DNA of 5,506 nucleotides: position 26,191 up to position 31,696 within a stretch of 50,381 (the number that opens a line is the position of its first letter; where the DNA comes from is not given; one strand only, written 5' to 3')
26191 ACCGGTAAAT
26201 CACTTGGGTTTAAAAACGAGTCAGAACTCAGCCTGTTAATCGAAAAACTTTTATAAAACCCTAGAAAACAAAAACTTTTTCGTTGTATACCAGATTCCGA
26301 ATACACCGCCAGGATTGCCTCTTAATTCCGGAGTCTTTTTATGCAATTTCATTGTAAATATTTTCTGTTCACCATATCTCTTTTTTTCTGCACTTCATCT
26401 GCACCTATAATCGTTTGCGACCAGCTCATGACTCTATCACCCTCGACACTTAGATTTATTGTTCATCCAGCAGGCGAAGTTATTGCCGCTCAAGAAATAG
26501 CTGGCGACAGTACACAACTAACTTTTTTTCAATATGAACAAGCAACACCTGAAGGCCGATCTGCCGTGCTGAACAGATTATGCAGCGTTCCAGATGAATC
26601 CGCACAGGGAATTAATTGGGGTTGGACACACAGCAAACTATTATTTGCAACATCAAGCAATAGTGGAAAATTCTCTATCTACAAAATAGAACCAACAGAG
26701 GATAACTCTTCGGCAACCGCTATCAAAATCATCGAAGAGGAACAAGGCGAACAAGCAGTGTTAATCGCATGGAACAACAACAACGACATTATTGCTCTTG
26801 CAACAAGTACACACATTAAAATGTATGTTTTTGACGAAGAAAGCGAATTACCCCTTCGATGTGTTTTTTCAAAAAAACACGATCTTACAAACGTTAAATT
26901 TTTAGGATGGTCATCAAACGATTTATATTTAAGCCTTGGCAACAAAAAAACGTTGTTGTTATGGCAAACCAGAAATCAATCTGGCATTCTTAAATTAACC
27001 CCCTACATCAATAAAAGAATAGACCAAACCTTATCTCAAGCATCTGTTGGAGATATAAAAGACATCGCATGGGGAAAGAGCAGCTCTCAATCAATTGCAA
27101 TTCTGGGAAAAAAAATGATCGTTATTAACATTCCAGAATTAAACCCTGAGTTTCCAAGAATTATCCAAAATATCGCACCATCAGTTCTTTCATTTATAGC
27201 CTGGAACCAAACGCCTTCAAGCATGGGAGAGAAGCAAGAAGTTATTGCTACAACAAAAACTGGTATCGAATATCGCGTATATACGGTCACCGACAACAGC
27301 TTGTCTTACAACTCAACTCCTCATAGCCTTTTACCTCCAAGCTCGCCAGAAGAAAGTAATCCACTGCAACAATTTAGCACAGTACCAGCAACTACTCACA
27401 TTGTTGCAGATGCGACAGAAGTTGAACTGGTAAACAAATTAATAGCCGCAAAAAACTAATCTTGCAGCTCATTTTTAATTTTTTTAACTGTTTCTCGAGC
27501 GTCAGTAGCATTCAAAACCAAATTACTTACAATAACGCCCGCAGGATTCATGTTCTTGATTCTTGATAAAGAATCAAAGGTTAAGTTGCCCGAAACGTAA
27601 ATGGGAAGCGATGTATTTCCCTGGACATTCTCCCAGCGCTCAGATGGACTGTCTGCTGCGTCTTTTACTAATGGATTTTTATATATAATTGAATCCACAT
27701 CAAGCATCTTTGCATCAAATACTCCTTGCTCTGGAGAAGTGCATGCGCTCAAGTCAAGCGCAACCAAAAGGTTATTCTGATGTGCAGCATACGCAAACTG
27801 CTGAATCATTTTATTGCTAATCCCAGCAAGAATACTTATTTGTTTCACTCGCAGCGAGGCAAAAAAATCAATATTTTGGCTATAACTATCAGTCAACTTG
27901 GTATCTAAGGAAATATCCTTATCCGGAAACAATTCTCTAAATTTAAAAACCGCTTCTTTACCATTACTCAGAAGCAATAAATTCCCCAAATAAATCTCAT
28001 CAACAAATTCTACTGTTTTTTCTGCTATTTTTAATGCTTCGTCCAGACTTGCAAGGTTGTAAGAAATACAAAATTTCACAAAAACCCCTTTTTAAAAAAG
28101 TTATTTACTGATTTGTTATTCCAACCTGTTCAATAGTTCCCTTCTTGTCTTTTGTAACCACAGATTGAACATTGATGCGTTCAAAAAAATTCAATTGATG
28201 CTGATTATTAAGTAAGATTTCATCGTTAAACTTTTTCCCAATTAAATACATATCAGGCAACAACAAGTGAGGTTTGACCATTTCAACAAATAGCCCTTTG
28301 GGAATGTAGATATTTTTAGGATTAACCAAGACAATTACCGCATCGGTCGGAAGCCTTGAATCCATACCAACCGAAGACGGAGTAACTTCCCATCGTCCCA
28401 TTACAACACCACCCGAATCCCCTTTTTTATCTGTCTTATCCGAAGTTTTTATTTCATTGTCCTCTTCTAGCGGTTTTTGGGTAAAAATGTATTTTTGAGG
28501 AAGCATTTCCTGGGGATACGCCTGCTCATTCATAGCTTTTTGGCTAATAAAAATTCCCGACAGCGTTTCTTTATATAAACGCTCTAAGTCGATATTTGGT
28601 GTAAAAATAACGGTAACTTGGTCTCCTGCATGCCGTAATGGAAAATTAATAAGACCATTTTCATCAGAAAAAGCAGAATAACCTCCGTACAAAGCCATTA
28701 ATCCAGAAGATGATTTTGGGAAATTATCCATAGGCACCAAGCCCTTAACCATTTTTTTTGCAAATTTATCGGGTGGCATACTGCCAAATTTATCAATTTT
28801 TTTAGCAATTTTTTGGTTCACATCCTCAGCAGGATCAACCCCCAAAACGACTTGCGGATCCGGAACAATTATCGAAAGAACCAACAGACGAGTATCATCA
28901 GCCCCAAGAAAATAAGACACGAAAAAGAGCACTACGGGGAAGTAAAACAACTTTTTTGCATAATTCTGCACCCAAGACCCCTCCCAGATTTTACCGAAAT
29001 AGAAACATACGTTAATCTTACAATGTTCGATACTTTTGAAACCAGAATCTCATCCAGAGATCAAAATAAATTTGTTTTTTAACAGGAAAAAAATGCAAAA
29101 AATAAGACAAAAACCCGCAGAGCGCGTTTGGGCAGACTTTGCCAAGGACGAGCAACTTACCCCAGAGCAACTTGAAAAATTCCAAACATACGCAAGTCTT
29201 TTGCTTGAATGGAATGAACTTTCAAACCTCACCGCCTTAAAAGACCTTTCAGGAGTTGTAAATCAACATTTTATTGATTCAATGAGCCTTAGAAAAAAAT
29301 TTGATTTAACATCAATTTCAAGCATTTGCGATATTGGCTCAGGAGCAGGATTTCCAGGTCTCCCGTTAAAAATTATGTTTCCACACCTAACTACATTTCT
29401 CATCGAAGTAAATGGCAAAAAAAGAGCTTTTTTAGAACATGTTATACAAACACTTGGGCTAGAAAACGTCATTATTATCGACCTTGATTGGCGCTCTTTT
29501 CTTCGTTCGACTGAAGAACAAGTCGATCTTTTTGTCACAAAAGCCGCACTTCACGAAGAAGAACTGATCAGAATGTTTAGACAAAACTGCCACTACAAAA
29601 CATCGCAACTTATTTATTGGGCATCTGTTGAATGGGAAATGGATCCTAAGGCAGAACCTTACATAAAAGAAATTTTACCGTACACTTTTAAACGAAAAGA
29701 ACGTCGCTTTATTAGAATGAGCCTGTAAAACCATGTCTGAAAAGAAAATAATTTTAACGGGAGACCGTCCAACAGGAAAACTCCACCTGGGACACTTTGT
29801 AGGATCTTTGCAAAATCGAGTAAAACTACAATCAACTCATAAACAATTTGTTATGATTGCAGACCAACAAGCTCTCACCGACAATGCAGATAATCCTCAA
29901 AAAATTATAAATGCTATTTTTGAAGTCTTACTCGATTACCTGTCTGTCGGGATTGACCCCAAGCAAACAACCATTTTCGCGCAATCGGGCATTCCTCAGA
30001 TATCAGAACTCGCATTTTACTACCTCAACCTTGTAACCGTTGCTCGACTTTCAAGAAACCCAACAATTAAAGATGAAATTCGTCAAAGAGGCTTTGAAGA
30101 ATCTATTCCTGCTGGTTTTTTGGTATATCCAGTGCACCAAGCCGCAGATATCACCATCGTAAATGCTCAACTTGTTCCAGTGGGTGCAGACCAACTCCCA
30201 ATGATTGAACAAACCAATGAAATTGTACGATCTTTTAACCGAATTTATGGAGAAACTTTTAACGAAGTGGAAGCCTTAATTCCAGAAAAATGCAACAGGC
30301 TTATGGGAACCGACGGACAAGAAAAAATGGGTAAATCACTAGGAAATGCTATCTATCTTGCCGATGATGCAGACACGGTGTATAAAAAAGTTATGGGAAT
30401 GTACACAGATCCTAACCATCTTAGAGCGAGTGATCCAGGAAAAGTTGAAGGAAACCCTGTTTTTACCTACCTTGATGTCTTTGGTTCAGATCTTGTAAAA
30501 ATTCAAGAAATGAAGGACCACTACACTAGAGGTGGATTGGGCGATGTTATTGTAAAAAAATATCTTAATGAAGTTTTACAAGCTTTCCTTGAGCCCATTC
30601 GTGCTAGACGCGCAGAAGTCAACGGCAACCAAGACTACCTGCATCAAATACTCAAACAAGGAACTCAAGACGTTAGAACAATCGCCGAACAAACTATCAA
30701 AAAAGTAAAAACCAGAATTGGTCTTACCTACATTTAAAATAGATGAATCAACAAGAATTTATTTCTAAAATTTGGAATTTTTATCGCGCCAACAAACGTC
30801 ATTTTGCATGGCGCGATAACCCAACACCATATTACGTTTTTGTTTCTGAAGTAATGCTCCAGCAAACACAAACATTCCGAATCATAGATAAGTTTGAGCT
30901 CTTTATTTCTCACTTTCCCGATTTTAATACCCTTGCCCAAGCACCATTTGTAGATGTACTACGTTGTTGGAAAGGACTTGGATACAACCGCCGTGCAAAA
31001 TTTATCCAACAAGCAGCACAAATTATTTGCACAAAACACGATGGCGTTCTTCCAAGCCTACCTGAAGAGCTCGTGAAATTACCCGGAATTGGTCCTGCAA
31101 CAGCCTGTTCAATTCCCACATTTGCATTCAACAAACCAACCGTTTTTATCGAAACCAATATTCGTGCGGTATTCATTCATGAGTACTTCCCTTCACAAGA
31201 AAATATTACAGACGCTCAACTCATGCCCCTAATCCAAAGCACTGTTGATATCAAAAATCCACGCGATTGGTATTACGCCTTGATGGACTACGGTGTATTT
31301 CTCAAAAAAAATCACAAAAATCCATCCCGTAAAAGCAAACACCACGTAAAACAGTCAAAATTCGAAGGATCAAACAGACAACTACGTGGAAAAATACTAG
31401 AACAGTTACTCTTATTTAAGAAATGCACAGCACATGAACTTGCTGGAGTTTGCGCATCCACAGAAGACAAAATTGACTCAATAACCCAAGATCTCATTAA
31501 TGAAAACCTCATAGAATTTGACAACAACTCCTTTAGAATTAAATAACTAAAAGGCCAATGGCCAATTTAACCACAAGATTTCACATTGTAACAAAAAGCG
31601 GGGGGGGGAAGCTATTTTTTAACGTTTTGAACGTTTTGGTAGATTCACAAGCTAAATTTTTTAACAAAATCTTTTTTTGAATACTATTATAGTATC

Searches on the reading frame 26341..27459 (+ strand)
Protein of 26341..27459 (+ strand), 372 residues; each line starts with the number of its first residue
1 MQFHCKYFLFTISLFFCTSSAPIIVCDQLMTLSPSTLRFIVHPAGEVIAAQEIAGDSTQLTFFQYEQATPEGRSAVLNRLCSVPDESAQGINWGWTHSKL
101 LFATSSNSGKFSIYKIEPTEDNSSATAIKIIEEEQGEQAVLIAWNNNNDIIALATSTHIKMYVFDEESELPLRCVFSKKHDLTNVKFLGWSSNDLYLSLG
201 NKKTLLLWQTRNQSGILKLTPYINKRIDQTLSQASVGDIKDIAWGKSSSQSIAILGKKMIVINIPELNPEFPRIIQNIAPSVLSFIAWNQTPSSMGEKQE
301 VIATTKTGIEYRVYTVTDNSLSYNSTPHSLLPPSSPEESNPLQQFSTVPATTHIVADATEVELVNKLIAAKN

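Call 28: search_protein_families(library=pfam, proteins=[window:26341-27459:+], max_evalue=0.001)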
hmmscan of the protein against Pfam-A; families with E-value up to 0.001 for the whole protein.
window:26341-27459:+ (372 aa): 1 family
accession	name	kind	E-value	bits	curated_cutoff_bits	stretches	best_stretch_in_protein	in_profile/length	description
PF23383.1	Beta-prop_IFT140_1st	-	9.6e-05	21.7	27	1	88-234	17-154/406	IFT140 first beta-propeller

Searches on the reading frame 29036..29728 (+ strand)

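Call 28: search_protein_families(library=pfam, proteins=[window:29036-29728:+], max_evalue=0.001)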
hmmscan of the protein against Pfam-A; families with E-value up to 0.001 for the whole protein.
window:29036-29728:+ (230 aa): 1 family
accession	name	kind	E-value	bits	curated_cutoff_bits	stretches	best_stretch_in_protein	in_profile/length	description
PF02527.21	GidB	-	5.4e-33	114.3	27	1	45-194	1-147/184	rRNA small subunit methyltransferase G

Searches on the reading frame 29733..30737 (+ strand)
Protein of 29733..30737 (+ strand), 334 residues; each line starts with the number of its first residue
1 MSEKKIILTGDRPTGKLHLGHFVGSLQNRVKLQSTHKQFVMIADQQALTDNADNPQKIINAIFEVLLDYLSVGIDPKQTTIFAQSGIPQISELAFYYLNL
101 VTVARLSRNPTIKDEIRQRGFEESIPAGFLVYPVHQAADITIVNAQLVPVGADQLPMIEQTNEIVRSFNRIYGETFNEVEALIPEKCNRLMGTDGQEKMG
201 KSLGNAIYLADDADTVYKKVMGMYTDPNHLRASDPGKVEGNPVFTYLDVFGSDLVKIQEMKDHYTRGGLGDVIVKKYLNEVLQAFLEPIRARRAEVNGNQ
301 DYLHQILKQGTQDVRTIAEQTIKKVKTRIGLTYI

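Call 28: search_protein_families(library=pfam, proteins=[window:29733-30737:+], max_evalue=0.001)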
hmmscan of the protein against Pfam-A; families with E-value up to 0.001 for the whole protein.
window:29733-30737:+ (334 aa): 1 family
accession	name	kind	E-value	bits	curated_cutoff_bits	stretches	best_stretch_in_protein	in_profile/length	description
PF00579.31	tRNA-synt_1b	-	2.4e-56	191.7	21.1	1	4-287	5-292/292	tRNA synthetases class I (W and Y)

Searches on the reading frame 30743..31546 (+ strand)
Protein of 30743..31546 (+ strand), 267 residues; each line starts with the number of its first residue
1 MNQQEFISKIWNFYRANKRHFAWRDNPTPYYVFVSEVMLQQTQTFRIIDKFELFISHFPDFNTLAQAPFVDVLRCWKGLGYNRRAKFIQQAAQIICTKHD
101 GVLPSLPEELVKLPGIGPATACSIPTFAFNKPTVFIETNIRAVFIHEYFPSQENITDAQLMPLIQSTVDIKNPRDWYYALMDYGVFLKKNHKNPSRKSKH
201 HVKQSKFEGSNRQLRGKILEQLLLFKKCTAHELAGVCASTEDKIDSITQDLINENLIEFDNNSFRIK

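Call 28: search_protein_families(library=pfam, proteins=[window:30743-31546:+], max_evalue=0.001)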
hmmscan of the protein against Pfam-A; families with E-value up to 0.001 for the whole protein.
window:30743-31546:+ (267 aa): 2 families
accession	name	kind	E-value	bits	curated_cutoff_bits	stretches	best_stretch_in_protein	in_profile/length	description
PF00730.31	HhH-GPD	-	5.4e-14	52.9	26.2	1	34-152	1-91/108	HhH-GPD superfamily base excision DNA repair protein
PF00633.29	HHH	-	1.3e-05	25.2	24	1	99-121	2-24/30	Helix-hairpin-helix motif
